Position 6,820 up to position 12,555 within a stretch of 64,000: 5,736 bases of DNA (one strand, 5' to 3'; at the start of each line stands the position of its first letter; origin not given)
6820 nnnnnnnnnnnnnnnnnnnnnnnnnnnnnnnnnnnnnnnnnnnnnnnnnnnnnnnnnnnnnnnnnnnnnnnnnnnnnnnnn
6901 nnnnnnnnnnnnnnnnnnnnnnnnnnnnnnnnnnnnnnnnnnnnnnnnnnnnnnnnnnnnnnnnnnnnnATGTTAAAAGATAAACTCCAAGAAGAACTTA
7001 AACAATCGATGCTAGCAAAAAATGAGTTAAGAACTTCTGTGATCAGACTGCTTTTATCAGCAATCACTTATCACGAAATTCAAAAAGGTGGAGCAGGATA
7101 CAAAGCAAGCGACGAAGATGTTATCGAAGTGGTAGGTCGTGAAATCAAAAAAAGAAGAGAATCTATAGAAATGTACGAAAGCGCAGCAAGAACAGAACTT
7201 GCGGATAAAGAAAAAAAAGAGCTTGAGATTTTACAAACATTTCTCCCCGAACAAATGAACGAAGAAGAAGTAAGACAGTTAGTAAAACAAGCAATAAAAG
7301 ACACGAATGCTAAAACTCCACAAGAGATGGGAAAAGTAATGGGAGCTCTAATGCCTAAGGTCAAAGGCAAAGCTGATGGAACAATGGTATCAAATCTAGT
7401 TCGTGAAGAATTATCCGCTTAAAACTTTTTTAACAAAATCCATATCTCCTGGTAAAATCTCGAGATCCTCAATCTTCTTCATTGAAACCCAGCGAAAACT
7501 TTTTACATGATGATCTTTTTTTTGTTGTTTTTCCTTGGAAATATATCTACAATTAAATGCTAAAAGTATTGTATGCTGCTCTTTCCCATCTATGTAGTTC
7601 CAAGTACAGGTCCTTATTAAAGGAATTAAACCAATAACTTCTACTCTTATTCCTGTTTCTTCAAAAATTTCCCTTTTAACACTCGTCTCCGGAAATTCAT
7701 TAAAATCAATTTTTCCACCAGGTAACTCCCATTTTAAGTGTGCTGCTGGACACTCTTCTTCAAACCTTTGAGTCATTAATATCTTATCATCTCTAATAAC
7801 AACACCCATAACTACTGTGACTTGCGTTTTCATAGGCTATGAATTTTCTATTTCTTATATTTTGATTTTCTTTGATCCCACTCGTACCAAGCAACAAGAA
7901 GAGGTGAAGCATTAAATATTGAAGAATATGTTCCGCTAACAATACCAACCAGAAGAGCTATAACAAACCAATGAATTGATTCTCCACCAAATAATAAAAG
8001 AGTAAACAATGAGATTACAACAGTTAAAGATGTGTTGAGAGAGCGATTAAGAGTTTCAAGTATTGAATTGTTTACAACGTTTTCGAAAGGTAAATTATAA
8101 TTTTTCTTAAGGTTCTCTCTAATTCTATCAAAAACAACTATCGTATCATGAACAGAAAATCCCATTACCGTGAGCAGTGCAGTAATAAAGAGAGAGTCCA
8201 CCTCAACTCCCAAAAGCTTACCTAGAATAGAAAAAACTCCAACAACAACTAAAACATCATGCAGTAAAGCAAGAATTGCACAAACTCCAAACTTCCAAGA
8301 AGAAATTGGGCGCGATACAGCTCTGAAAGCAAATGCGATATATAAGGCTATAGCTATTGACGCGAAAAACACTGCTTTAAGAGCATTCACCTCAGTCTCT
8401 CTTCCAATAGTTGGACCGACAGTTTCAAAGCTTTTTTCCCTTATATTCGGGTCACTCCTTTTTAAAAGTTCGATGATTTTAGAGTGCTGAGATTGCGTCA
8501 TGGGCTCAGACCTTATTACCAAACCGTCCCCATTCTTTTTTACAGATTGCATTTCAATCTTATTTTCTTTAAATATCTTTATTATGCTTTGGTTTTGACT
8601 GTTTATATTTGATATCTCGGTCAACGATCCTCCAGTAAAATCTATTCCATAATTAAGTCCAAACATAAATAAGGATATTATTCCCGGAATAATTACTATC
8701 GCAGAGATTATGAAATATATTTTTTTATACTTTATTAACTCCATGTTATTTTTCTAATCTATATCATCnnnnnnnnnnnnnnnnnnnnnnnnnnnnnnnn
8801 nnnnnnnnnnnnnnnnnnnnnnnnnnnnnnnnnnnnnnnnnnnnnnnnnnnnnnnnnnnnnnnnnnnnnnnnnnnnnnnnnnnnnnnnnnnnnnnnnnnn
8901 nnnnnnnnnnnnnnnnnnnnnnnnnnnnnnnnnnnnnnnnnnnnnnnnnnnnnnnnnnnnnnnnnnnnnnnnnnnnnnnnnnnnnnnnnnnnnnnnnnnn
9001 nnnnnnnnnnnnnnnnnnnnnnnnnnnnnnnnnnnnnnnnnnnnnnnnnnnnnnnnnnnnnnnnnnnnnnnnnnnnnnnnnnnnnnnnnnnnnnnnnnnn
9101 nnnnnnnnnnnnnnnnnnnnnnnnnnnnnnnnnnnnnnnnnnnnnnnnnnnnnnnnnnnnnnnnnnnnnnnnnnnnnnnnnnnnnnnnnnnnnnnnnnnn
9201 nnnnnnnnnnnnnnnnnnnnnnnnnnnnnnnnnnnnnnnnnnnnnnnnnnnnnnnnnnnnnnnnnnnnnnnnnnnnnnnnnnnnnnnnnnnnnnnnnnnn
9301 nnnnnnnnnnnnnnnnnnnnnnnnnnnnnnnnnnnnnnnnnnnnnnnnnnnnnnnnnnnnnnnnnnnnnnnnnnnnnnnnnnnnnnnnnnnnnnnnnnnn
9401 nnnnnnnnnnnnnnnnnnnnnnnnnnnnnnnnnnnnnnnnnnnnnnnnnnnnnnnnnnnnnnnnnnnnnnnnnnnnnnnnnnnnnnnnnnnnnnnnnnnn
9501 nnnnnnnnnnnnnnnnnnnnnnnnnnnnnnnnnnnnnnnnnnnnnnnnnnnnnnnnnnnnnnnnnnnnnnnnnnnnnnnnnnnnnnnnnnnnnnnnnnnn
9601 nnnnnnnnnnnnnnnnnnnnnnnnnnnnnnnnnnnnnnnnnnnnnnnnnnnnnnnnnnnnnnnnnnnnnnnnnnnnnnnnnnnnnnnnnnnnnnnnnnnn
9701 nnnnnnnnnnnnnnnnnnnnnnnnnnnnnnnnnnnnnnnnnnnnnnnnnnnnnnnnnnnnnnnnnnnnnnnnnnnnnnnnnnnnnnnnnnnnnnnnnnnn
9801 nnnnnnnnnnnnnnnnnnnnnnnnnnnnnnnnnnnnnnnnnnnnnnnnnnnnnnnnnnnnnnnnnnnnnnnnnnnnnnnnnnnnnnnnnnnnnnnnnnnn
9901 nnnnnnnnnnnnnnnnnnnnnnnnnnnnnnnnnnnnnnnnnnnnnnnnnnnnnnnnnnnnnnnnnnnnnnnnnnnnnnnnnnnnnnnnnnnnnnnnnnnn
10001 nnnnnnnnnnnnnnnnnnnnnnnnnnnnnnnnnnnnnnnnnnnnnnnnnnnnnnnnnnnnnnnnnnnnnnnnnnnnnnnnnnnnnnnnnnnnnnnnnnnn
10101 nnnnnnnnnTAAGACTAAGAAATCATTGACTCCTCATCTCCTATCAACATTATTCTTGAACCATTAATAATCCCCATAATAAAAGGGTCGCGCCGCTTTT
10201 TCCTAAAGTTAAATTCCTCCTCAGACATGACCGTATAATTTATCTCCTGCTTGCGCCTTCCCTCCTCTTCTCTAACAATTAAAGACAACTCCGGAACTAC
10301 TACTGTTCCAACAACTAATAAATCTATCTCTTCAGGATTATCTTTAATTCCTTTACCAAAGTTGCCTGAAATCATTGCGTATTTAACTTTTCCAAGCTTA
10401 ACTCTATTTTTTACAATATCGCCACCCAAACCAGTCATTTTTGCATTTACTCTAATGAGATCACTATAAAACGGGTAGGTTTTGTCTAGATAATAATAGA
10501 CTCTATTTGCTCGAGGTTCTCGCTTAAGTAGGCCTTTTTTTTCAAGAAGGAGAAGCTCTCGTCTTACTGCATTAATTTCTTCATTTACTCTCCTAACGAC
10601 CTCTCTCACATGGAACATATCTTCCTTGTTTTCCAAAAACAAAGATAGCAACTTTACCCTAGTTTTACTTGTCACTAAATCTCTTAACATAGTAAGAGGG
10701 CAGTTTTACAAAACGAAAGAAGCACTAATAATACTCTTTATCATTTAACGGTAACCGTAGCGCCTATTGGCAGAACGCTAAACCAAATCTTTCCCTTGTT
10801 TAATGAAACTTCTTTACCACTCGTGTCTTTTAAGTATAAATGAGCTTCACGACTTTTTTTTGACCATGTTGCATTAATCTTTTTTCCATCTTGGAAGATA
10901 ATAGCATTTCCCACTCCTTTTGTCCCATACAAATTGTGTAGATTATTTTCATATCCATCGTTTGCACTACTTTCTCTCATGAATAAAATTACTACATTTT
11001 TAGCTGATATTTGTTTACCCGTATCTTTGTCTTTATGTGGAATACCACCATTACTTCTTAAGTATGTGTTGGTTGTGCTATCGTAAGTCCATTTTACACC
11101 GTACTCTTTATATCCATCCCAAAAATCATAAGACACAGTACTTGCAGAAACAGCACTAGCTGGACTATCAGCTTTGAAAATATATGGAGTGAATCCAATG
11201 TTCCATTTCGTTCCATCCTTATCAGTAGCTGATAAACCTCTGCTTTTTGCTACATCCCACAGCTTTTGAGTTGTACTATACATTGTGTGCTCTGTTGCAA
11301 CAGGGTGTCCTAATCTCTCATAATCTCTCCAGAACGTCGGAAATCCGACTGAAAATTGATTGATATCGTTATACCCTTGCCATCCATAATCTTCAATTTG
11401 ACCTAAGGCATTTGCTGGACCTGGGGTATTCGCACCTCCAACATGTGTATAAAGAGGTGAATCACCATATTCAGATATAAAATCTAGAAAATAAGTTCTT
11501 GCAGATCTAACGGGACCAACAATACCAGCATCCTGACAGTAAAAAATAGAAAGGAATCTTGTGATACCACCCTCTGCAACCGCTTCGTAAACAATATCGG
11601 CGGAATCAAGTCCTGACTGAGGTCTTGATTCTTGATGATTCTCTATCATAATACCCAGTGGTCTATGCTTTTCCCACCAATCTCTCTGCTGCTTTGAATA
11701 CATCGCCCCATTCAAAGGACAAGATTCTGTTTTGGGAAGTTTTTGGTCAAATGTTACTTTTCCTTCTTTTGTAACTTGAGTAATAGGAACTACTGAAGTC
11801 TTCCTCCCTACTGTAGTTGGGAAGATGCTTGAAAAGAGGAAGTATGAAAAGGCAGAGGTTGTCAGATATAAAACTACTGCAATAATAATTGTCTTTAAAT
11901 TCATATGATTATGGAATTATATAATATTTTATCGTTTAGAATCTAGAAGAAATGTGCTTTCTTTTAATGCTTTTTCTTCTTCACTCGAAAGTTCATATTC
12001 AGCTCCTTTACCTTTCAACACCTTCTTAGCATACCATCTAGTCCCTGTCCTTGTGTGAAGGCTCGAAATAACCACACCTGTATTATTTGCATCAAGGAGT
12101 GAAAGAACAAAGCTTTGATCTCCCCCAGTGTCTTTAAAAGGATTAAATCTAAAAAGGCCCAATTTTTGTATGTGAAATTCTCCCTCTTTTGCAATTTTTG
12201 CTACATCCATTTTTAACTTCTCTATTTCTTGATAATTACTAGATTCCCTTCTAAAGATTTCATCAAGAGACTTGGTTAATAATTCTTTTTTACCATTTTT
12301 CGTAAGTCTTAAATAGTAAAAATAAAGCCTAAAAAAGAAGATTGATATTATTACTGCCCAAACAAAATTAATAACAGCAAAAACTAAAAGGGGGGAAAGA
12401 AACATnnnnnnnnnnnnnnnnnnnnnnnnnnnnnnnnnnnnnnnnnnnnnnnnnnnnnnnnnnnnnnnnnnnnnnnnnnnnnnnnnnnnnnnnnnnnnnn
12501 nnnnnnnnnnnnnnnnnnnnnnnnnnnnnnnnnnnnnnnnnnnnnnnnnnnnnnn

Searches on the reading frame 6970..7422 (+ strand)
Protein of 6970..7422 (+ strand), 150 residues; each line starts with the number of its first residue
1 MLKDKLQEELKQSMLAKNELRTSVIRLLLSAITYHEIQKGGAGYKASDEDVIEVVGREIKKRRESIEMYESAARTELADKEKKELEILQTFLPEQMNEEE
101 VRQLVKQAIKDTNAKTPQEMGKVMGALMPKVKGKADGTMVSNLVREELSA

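Call 41: search_protein_families(library=pfam, proteins=[window:6970-7422:+], max_evalue=0.0001)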
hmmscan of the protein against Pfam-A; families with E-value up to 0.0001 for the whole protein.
window:6970-7422:+ (150 aa): 2 families
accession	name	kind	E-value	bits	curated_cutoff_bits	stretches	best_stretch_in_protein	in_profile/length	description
PF09424.15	YqeY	-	1.4e-49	168.3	27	1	3-148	1-143/143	Yqey-like protein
PF02637.23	GatB_Yqey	-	2e-05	25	27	1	76-148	68-148/148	GatB domain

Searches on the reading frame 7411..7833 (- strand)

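Call 41: search_protein_families(library=pfam, proteins=[window:7411-7833:-], max_evalue=0.0001)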
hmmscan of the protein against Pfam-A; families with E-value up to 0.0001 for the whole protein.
window:7411-7833:- (140 aa): 2 families
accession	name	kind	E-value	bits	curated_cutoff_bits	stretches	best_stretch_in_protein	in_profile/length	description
PF00293.34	NUDIX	-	2.5e-20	73.3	21.1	1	7-129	4-126/134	NUDIX domain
PF14815.12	NUDIX_4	-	1.9e-06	28.1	35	1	9-132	2-109/113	NUDIX domain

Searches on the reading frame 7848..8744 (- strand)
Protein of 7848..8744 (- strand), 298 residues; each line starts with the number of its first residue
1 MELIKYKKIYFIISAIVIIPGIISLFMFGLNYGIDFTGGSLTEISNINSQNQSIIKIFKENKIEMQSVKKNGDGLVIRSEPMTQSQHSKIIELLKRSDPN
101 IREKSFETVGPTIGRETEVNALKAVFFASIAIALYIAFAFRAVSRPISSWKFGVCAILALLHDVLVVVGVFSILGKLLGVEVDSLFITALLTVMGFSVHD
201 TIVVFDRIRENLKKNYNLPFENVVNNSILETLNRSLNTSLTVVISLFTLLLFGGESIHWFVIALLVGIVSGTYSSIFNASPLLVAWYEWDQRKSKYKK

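Call 41: search_protein_families(library=pfam, proteins=[window:7848-8744:-], max_evalue=0.0001)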
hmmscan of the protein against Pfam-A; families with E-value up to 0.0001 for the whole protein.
window:7848-8744:- (298 aa): 2 families
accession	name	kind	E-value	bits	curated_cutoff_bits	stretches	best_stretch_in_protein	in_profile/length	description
PF02355.23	SecD_SecF_C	-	1e-58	198.3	20.5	1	91-288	3-188/189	Protein export membrane protein SecD/SecF, C-terminal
PF07549.19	Sec_GG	-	1.4e-07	31.3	20.3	1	23-44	1-22/28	SecD/SecF GG Motif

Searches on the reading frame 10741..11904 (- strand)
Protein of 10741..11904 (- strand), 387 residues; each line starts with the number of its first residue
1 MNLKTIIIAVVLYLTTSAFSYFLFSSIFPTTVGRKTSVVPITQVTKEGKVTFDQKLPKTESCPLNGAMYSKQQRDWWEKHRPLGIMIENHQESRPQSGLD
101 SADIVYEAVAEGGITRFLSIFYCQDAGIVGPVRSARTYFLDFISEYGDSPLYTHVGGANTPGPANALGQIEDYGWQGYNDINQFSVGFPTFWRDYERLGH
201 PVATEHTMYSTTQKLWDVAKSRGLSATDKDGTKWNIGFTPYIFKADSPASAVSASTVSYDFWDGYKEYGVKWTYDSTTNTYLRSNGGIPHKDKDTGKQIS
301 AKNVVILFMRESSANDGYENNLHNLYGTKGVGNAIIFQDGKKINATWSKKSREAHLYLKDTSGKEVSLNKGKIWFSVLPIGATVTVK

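Call 5: search_protein_families(library=pfam, proteins=[window:10741-11904:-], max_evalue=0.01)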
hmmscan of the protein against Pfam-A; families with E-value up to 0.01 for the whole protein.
window:10741-11904:- (387 aa): 2 families
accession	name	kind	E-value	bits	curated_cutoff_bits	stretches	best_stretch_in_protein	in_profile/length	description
PF11258.13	DUF3048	-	5.7e-35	121.1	25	1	78-224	12-147/148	Protein of unknown function (DUF3048) N-terminal domain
PF17479.7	DUF3048_C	-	4.8e-25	88.6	25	1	267-374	9-113/114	Protein of unknown function (DUF3048) C-terminal domain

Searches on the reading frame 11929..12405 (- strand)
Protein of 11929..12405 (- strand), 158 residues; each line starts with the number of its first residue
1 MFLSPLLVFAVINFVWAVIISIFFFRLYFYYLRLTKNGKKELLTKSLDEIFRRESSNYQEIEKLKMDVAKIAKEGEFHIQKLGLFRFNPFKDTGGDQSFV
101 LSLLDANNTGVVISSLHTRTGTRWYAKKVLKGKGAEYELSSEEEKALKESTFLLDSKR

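Call 5: search_protein_families(library=pfam, proteins=[window:11929-12405:-], max_evalue=0.01)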
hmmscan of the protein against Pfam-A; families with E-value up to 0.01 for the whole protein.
window:11929-12405:- (158 aa): 1 family
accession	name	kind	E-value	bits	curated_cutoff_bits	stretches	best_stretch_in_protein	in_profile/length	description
PF14584.11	DUF4446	-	7.8e-33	114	27.4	1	6-149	6-148/150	Protein of unknown function (DUF4446)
